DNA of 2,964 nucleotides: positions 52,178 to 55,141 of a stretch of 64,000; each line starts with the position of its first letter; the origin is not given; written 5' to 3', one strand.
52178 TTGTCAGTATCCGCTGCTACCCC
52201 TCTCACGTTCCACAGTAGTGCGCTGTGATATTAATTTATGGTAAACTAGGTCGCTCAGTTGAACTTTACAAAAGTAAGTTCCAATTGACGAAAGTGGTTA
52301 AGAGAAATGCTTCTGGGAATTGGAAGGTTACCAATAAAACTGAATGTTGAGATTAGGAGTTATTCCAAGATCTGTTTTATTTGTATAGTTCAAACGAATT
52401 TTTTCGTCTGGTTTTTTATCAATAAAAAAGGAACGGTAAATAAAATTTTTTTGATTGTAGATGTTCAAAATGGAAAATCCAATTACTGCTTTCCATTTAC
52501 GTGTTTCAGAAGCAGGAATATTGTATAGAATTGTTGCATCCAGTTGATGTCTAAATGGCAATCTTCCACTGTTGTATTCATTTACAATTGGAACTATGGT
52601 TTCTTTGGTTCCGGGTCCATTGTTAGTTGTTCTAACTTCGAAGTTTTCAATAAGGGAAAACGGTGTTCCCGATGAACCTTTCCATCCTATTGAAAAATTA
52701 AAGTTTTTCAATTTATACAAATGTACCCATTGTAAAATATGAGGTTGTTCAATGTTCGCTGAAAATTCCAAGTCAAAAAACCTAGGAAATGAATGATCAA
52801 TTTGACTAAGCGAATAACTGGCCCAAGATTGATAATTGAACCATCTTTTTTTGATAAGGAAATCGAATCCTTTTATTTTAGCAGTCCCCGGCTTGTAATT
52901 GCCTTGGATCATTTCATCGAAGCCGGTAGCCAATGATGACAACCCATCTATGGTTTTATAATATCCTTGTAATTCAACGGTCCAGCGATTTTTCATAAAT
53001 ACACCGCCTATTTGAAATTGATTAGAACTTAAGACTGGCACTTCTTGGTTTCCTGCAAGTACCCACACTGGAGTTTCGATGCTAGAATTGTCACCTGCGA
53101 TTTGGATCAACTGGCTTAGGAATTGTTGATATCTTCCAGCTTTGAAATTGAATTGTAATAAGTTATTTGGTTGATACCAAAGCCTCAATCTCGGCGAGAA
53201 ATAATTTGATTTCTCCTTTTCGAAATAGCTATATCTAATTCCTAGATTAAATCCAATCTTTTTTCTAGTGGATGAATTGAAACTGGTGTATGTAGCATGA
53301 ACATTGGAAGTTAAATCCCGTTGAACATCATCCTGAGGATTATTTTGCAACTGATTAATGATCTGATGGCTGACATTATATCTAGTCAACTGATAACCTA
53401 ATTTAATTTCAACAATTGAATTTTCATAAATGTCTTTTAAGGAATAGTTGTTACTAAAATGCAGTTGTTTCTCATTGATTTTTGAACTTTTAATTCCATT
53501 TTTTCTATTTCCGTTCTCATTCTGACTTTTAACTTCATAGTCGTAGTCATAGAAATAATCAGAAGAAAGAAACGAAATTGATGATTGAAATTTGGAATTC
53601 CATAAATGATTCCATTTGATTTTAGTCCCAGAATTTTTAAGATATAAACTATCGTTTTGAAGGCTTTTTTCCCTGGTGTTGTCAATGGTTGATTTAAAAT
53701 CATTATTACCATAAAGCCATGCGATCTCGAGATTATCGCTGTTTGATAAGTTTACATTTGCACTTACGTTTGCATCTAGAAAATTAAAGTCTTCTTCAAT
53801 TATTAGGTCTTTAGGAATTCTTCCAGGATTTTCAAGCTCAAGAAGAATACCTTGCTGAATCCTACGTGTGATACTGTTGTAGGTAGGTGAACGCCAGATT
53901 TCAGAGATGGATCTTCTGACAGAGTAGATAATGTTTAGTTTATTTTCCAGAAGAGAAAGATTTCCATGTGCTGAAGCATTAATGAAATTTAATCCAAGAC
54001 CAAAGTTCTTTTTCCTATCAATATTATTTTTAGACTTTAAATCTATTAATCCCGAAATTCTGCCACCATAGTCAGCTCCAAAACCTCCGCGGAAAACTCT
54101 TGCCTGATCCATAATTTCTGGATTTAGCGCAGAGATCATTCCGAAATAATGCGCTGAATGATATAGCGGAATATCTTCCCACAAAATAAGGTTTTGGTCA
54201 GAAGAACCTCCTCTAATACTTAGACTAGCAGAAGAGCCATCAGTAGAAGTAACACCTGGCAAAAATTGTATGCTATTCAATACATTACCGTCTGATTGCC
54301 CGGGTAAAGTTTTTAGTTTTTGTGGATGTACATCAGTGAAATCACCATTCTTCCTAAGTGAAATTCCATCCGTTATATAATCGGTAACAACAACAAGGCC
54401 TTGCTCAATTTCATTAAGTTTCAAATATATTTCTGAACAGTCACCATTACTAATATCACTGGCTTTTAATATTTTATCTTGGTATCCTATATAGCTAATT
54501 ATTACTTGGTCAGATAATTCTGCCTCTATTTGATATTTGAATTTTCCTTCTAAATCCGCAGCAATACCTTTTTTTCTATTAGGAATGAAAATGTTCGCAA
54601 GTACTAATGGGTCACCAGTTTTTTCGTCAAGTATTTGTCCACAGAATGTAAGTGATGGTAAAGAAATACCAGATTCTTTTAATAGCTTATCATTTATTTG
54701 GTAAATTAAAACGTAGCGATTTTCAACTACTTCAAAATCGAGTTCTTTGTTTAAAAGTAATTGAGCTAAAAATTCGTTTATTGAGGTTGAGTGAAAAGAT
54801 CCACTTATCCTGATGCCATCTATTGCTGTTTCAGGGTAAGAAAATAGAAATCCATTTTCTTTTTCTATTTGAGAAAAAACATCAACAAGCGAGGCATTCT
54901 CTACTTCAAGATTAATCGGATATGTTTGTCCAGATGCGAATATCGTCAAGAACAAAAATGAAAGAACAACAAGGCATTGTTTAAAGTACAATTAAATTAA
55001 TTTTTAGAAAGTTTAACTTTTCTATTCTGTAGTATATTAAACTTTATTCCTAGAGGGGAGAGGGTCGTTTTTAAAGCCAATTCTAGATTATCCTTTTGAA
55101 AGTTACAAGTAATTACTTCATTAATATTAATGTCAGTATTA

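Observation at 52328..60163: Cell-surface-signalling module divergent from a two-peroxidase pair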

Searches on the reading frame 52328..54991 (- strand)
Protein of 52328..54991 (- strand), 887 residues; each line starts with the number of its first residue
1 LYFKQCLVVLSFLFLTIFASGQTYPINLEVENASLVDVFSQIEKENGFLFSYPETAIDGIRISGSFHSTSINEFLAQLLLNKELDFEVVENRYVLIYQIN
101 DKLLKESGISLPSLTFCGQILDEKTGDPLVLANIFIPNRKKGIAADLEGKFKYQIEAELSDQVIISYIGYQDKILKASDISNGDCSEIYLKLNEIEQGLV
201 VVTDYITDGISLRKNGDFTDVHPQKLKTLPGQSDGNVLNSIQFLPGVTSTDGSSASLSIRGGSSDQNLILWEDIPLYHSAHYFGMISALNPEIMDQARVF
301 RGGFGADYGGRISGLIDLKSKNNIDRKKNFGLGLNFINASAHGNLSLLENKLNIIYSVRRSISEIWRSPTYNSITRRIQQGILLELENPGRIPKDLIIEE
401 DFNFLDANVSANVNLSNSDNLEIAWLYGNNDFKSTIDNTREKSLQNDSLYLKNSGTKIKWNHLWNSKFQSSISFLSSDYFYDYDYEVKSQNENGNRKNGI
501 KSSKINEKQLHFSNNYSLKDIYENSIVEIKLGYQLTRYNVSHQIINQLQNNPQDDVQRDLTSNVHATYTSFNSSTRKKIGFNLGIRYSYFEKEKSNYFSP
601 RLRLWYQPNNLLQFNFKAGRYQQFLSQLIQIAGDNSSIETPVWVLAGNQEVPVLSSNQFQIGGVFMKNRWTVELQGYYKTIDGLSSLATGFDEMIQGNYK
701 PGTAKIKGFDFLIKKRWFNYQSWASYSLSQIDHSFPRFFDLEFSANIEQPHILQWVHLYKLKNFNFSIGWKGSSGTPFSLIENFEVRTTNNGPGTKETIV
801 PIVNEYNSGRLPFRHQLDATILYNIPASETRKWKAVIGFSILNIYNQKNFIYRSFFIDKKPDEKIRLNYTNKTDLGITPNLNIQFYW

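Call 3: search_protein_families(library=pfam, proteins=[window:52328-54991:-], max_evalue=0.01)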
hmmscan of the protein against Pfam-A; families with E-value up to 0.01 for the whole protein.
window:52328-54991:- (887 aa): 4 families
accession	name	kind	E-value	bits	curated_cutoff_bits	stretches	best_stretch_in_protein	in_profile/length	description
PF07715.20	Plug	-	3.9e-11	43.9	23.9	1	231-311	19-102/107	TonB-dependent Receptor Plug Domain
PF13715.12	CarbopepD_reg_2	-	2.9e-10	40.5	32.2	1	117-192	2-76/88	CarboxypepD_reg-like domain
PF16344.10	FecR_C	-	0.00038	20.9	24.4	1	30-95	4-69/70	FecR, C-terminal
PF07660.19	STN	-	0.0015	18.7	28.4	1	49-97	2-51/52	Secretin and TonB N terminus short domain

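Call 4: search_protein_families(library=ncbifam, proteins=[window:52328-54991:-], max_evalue=0.001)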
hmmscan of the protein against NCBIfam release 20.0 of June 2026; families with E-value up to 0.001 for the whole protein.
window:52328-54991:- (887 aa): 0 families

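Call 34: find_homologous_proteins(query=window:52328-54991:-, max_evalue=1e-10)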
Query window:52328-54991:- (887 aa): 545 proteins with E <= 1e-10 among 8000 candidates; the best 120 are listed.
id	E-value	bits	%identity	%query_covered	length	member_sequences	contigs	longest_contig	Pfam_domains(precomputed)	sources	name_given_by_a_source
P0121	0.0e+0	2008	100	100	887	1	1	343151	PF13715.13,PF07715.21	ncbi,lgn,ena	-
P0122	2.2e-262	891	47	95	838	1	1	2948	PF13715.13,PF07715.21,PF13620.13,PF00593.31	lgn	-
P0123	9.2e-262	889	46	99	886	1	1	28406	PF13715.13,PF07715.21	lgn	-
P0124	4.1e-261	887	45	100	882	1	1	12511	PF13715.13,PF07715.21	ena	-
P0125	5.4e-261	887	46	99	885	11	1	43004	PF13715.13,PF07715.21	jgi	-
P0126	5.6e-261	887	46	98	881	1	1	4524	PF13715.13,PF07715.21,PF13620.13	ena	-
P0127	1.0e-260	886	47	99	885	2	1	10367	PF13715.13,PF07715.21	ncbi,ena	-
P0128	2.0e-260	885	46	99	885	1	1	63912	PF13715.13,PF07715.21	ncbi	ncbi:MAG: carboxypeptidase-like regulatory domain-containing protein [Saprospiraceae bacterium]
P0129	1.5e-259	882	47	97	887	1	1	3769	PF13715.13,PF07715.21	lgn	-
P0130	1.6e-259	882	46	98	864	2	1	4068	PF13715.13,PF07715.21,PF13620.13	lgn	-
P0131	1.4e-257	875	46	99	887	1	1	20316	PF13715.13,PF07715.21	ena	-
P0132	3.2e-255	868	45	99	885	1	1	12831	PF13715.13,PF07715.21,PF13620.13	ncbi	-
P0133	4.2e-254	864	46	97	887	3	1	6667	PF13715.13,PF07715.21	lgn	-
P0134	8.6e-254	863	45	100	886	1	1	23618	PF13715.13,PF07715.21,PF13620.13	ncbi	-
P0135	1.3e-253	862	45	99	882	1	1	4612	PF13715.13,PF07715.21,PF13620.13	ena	-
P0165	1.2e-231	790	42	99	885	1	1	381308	PF16344.11,PF13715.13,PF07715.21,PF07660.20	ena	-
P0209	8.4e-193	661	38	99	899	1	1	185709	PF16344.11,PF13715.13,PF07715.21,PF13620.13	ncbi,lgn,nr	ncbi:MAG: TonB-dependent receptor plug domain-containing protein [Bacteroidetes bacterium]|nr:TonB-d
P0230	1.3e-166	574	35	100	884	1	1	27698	PF13715.13,PF07715.21,PF13620.13,PF00593.31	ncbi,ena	-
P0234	1.9e-159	551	34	99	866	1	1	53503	PF13715.13,PF07715.21,PF13620.13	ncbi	-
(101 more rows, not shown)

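Call 35: find_encoding_contigs(protein=P0128, flank=8000, max_places=1)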
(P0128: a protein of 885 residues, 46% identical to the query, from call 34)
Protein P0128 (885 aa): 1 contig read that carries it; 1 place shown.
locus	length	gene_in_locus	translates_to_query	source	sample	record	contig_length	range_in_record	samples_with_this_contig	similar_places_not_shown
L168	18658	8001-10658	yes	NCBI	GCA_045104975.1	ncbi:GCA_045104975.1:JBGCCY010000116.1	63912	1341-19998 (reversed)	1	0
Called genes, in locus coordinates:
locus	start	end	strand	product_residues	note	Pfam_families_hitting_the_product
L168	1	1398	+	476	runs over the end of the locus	PF14691:Fer4_20, PF00890:FAD_binding_2 (weak), PF01266:DAO (weak), PF03486:HI0933_like (weak), PF07992:Pyr_redox_2, PF12831:FAD_oxidored (weak), PF13450:NAD_binding_8, PF01593:Amino_oxidase (weak), +5 more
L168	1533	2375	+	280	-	PF00106:adh_short, PF08659:KR, PF13561:adh_short_C2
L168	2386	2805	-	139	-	PF01597:GCV_H, PF00364:Biotin_lipoyl (weak)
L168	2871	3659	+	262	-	PF06342:DUF1057, PF20434:BD-FAE (faint), PF00561:Abhydrolase_1, PF12146:Hydrolase_4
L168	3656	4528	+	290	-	PF12146:Hydrolase_4 (faint), PF00561:Abhydrolase_1 (faint), PF00326:Peptidase_S9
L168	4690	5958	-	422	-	PF03150:CCP_MauG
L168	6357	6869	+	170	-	PF04542:Sigma70_r2, PF08281:Sigma70_r4_2, PF04545:Sigma70_r4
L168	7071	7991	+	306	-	PF04773:FecR, PF16344:FecR_C (weak)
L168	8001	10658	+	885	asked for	PF13715:CarbopepD_reg_2, PF07715:Plug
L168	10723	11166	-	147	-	PF00571:CBS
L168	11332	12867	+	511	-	PF00884:Sulfatase, PF01663:Phosphodiest (weak), PF16347:SGSH_C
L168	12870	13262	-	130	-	-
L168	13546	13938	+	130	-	-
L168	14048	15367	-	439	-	-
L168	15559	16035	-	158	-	PF13404:HTH_AsnC-type, PF13412:HTH_24, PF01037:AsnC_trans_reg, PF22482:AsnC_trans_reg_3 (weak)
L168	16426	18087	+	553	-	PF22694:CtpB_N-like (weak), PF13180:PDZ_2, PF17820:PDZ_6, PF03572:Peptidase_S41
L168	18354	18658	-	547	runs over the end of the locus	PF07969:Amidohydro_3, PF01979:Amidohydro_1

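Call 36: find_encoding_contigs(protein=P0165, flank=8000, max_places=1)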
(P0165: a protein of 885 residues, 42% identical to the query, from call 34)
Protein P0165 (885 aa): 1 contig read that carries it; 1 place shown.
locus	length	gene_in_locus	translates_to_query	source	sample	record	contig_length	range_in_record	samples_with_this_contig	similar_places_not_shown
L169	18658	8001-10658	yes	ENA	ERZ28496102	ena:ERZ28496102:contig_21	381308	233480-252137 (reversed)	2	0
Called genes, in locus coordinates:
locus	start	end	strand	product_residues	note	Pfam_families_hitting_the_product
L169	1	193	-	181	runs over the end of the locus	PF01966:HD (weak)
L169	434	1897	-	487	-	PF03572:Peptidase_S41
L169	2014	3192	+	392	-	PF06580:His_kinase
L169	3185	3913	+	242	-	PF00072:Response_reg, PF04397:LytTR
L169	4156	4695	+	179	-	-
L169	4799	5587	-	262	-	PF00691:OmpA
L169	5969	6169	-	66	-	-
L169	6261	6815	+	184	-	PF04542:Sigma70_r2, PF08281:Sigma70_r4_2, PF04545:Sigma70_r4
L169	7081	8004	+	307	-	PF04773:FecR, PF16344:FecR_C (weak)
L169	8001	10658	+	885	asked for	PF07660:STN (weak), PF16344:FecR_C, PF13715:CarbopepD_reg_2, PF07715:Plug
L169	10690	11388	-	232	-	PF00027:cNMP_binding, PF13545:HTH_Crp_2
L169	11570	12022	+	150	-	-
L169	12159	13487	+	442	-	PF00270:DEAD, PF04851:ResIII (weak), PF00271:Helicase_C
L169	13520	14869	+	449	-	-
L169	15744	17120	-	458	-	PF05598:DUF772, PF13586:DDE_Tnp_1_2 (weak)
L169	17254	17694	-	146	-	PF00999:Na_H_Exchanger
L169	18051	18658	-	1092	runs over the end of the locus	-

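Call 37: find_encoding_contigs(protein=P0209, flank=8000, max_places=1)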
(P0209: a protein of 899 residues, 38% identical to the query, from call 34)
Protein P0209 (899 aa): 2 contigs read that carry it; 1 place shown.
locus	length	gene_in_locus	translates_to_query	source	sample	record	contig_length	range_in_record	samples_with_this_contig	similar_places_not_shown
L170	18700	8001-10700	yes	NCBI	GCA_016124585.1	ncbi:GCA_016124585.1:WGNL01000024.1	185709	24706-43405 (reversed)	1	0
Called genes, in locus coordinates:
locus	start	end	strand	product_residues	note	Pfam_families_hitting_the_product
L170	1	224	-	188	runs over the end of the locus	PF14602:Hexapep_2 (faint), PF00132:Hexapep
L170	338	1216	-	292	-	PF00165:HTH_AraC (faint), PF12833:HTH_18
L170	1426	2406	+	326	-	PF00248:Aldo_ket_red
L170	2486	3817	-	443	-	-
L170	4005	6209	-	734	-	PF03098:An_peroxidase, PF18962:Por_Secre_tail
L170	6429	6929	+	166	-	PF04542:Sigma70_r2, PF08281:Sigma70_r4_2, PF04545:Sigma70_r4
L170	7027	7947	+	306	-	PF04773:FecR, PF16344:FecR_C (weak)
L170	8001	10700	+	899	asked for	PF16344:FecR_C (weak), PF13620:CarboxypepD_reg (faint), PF13715:CarbopepD_reg_2, PF07715:Plug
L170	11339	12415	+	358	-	PF06580:His_kinase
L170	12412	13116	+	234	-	PF00072:Response_reg, PF04397:LytTR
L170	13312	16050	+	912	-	PF13620:CarboxypepD_reg, PF13715:CarbopepD_reg_2, PF07715:Plug, PF00593:TonB_dep_Rec_b-barrel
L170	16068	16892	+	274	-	PF14054:DUF4249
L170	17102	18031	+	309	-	PF12833:HTH_18, PF00165:HTH_AraC (weak)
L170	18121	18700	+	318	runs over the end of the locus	PF00248:Aldo_ket_red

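Call 38: find_encoding_contigs(protein=P0234, flank=8000, max_places=1)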
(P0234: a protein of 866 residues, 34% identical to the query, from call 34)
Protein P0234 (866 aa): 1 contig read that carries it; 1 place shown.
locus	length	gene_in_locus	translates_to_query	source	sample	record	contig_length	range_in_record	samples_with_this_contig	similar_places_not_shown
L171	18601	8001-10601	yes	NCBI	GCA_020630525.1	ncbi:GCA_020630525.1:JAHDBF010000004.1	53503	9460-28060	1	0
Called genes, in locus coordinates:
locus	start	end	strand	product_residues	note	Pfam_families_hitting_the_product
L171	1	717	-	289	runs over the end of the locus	-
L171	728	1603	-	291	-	PF19672:DUF6175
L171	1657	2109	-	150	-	-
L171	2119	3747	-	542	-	-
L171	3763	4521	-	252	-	-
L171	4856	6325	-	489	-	PF01569:PAP2, PF22778:VCPO_2nd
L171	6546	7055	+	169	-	PF04542:Sigma70_r2, PF08281:Sigma70_r4_2, PF04545:Sigma70_r4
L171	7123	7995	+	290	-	PF04773:FecR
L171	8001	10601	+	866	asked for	PF13620:CarboxypepD_reg (weak), PF13715:CarbopepD_reg_2, PF07715:Plug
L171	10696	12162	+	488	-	PF00135:COesterase (weak), PF20434:BD-FAE, PF07859:Abhydrolase_3, PF19408:PKD_6 (weak)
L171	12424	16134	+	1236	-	PF01326:PPDK_N, PF07705:CARDB (weak), PF18962:Por_Secre_tail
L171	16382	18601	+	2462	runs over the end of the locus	PF04862:DUF642 (faint), PF06832:BiPBP_C (faint), PF23237:HYR_4C (faint), PF22352:K319L-like_PKD (faint), PF19081:Ig_7 (faint), PF24312:Ig-like_POM152 (faint), PF13585:CHU_C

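Call 43: search_solved_structures(query=L171:4856-6325:-, max_evalue=0.01, show_alignments=2)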
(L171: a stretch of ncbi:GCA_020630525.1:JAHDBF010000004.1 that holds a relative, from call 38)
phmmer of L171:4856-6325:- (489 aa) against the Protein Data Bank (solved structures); distinct sequences matched with E-value up to 0.01: 8.
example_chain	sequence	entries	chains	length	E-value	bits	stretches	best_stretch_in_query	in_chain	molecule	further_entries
4cit_A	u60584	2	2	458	2.4e-23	85.6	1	93-485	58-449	VANADIUM-DEPENDENT HALOPEROXIDASE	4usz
1idq_A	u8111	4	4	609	0.00019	23.3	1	327-419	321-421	VANADIUM CHLOROPEROXIDASE | VANADIUM-CONTAINING CHLOROPEROXIDASE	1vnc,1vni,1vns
1idu_A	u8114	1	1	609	0.00019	23.3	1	327-419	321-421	VANADIUM CHLOROPEROXIDASE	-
3bb0_A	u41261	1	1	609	0.00019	23.3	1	327-419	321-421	Vanadium chloroperoxidase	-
1vne_A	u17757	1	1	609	0.00038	22.3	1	331-419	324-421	VANADIUM CHLOROPEROXIDASE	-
1vnf_A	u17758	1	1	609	0.0013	20.6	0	327-419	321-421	VANADIUM CHLOROPEROXIDASE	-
1vnh_A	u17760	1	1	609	0.0014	20.5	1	327-419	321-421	VANADIUM CHLOROPEROXIDASE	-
1vng_A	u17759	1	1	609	0.0046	18.7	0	327-419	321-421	VANADIUM CHLOROPEROXIDASE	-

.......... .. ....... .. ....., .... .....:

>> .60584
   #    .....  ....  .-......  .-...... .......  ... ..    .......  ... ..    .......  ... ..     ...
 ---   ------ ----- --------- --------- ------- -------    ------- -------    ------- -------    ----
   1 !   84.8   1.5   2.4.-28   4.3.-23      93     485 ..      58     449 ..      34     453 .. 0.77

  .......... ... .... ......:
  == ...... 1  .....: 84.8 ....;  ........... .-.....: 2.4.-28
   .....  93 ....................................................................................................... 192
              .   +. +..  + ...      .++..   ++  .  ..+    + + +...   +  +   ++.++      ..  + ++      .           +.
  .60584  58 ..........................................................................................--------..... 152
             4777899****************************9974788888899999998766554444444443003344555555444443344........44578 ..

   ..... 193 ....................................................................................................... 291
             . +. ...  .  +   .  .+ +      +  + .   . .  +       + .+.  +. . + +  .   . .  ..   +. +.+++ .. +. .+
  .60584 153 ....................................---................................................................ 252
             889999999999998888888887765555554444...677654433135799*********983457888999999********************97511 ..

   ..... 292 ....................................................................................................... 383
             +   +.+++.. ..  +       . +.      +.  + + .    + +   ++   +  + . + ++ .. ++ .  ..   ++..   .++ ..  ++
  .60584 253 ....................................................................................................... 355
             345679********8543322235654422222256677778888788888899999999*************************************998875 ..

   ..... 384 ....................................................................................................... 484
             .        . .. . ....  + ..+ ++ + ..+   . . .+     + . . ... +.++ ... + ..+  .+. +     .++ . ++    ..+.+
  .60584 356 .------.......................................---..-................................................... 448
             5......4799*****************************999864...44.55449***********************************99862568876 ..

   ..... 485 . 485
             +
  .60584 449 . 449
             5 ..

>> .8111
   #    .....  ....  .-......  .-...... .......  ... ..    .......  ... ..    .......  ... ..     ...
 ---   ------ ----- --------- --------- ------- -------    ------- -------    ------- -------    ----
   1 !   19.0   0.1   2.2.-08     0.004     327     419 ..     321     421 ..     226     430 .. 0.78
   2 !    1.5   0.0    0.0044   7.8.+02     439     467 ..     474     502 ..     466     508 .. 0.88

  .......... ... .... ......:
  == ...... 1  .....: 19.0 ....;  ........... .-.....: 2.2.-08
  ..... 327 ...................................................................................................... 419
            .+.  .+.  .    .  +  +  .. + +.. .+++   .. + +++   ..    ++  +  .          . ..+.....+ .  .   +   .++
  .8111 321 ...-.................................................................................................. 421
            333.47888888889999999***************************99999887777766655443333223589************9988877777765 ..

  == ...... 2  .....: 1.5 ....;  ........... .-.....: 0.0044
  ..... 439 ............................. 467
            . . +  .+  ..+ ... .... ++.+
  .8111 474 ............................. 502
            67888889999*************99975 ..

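Call 44: search_solved_structures(query=window:52328-54991:-, max_evalue=0.01)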
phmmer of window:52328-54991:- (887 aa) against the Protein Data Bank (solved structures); distinct sequences matched with E-value up to 0.01: 0.
